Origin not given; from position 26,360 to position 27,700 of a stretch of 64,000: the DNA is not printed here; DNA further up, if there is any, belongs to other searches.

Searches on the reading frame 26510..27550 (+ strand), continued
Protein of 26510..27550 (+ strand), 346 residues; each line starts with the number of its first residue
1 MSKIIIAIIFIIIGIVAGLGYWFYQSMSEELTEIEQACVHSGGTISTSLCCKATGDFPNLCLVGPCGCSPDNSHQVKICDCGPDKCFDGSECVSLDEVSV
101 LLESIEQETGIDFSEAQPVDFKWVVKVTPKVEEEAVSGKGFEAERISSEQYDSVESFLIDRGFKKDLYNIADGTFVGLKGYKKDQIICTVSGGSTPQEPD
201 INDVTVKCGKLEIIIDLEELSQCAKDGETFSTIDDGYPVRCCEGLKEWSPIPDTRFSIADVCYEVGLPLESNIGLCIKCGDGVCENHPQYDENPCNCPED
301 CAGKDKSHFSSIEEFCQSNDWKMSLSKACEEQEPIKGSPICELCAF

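Call 70: find_encoding_contigs(protein=P0014, flank=10000, max_places=2)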
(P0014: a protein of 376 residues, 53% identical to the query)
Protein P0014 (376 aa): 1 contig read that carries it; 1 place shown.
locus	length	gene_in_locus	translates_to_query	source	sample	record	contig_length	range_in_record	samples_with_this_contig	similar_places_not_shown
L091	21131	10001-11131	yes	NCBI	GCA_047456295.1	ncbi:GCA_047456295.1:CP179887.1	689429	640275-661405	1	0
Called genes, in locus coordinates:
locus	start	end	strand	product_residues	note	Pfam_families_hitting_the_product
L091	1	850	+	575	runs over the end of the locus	PF01807:Zn_ribbon_DnaG, PF08275:DNAG_N, PF01751:Toprim, PF13155:Toprim_2, PF13362:Toprim_3 (weak), PF13662:Toprim_4, PF10410:DnaB_bind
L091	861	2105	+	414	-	PF03979:Sigma70_r1_1, PF00140:Sigma70_r1_2, PF04542:Sigma70_r2, PF04539:Sigma70_r3, PF04545:Sigma70_r4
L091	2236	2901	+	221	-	PF13384:HTH_23 (weak)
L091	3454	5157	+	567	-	PF00587:tRNA-synt_2b, PF04073:tRNA_edit, PF03129:HGTP_anticodon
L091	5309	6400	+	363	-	PF13458:Peripla_BP_6, PF13433:Peripla_BP_5 (faint), PF01094:ANF_receptor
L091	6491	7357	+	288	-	PF02653:BPD_transp_2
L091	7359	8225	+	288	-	PF02653:BPD_transp_2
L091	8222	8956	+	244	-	PF02463:SMC_N, PF13476:AAA_23 (weak), PF00005:ABC_tran, PF13175:AAA_15 (faint), PF13304:AAA_21 (weak)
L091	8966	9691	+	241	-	PF02463:SMC_N (faint), PF00005:ABC_tran, PF13304:AAA_21 (faint)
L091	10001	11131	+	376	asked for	-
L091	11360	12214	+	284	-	-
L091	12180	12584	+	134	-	PF04473:DUF553 (weak)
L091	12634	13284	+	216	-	-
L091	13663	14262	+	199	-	PF02830:V4R (weak)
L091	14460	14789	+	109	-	-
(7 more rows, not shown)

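Call 79: search_solved_structures(query=window:26510-27547:+, max_evalue=1)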
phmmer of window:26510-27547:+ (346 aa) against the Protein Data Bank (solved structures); distinct sequences matched with E-value up to 1: 0.

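Call 80: search_solved_structures(query=L001:4782-5321:+, max_evalue=0.00001)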
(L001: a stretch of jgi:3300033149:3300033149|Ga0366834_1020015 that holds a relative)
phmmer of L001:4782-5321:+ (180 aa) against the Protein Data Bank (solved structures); distinct sequences matched with E-value up to 0.00001: 17.
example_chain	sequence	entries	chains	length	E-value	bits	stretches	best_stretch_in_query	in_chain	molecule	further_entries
6dxo_A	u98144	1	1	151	7.3e-26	94.3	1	4-88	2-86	RNA polymerase ECF-subfamily sigma factor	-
5wuq_A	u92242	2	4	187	6.1e-16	62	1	4-153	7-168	ECF RNA polymerase sigma factor SigW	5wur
9m9d_F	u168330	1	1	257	7e-11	45.5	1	11-149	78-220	ECF RNA polymerase sigma factor SigE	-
9m9e_F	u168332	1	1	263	7.4e-11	45.4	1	11-149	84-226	ECF RNA polymerase sigma factor SigE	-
9m98_F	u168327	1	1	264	7.5e-11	45.4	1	11-149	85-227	ECF RNA polymerase sigma factor SigE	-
6in7_B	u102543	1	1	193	7.1e-10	42.3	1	2-146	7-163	RNA polymerase sigma-H factor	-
8z6g_B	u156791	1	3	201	7.8e-10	42.1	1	2-147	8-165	RNA polymerase sigma factor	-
5uxx_A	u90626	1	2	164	7.9e-10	42.1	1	36-167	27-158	RNA polymerase sigma factor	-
4cxf_A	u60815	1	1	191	1.4e-08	38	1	8-160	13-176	RNA POLYMERASE SIGMA FACTOR CNRH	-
6dv9_F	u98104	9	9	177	3.3e-08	36.8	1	18-158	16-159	ECF RNA polymerase sigma factor SigL | RNA polymerase sigma factor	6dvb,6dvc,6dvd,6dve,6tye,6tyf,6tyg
2q1z_A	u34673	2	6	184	1.1e-07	35.1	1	16-165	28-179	RpoE, ECF SigE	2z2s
2o7g_A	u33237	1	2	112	1.7e-07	34.5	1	9-88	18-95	Probable RNA polymerase sigma-C factor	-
1or7_A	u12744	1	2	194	3.2e-07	33.6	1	2-147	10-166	RNA polymerase sigma-E factor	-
6jbq_F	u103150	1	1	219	4.9e-07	33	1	2-147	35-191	ECF RNA polymerase sigma-E factor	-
4nqw_A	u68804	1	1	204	9.1e-07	32.1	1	16-160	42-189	ECF RNA polymerase sigma factor SigK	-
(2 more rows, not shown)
